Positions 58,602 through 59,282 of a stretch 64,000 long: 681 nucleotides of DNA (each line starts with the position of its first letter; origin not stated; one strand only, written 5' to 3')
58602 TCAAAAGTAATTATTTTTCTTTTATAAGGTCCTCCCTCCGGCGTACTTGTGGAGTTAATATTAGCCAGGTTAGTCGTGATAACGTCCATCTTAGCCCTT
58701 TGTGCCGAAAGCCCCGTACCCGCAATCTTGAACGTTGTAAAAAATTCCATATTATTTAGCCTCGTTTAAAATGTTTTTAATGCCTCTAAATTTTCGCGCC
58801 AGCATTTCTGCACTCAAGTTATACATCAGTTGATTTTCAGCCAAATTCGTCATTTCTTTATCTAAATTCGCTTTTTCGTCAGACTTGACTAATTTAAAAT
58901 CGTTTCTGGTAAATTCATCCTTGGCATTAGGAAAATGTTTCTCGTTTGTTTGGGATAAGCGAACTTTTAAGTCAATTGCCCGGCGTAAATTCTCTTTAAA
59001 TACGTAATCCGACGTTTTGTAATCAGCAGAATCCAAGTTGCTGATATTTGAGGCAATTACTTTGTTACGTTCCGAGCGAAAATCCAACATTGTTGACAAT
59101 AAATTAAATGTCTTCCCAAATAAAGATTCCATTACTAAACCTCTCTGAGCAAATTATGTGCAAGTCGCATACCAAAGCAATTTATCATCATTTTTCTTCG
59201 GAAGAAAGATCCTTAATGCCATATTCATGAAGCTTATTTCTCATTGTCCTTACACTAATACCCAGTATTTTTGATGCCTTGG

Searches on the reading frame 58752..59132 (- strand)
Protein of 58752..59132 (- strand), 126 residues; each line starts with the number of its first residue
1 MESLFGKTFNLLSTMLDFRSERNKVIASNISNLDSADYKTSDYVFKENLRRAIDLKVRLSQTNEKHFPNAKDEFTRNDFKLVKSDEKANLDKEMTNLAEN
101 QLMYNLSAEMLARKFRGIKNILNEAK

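Call 76: search_protein_families(library=ncbifam, proteins=[window:58752-59132:-], max_evalue=0.00001)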
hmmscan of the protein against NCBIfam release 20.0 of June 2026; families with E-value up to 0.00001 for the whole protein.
window:58752-59132:- (126 aa): 12 families
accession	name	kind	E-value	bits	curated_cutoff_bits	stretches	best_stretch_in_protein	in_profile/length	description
NF009264.0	PRK12621.1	equivalog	2.4e-24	86.3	163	1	1-124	1-133/136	flagellar basal body rod protein FlgB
TIGR01396.1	FlgB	equivalog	7.9e-21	74.6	59.05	1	5-123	1-131/131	flagellar basal body rod protein FlgB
NF009266.0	PRK12623.1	equivalog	9.4e-17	61.2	144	1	8-123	12-131/133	flagellar basal body rod protein FlgB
NF009328.0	PRK12685.1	equivalog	2.6e-11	43.9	169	1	11-122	11-113/116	flagellar basal body rod protein FlgB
NF009265.0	PRK12622.1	equivalog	4.5e-11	43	145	1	5-121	4-133/135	flagellar basal body rod protein FlgB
NF009263.0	PRK12620.1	equivalog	1.8e-09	37.7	158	1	1-96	1-97/133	flagellar basal body rod protein FlgB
NF004653.1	PRK06003.1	equivalog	6.3e-09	36.3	153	1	8-110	6-112/126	flagellar basal body rod protein FlgB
NF009267.0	PRK12624.1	equivalog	9e-09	36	241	1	4-122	6-140/143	flagellar basal body rod protein FlgB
NF004654.1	PRK06004.1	equivalog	1.9e-08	35.3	142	1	12-119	2-121/126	flagellar basal body rod protein FlgB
NF005280.0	PRK06797.1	equivalog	3.4e-07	30.9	106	1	13-112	9-123/135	flagellar basal body rod protein FlgB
NF009262.0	PRK12619.1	equivalog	2.9e-06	27.7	183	1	11-119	11-124/130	flagellar basal body rod protein FlgB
NF009270.0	PRK12627.1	equivalog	4.7e-06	27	128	1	8-105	7-108/128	FlgB family protein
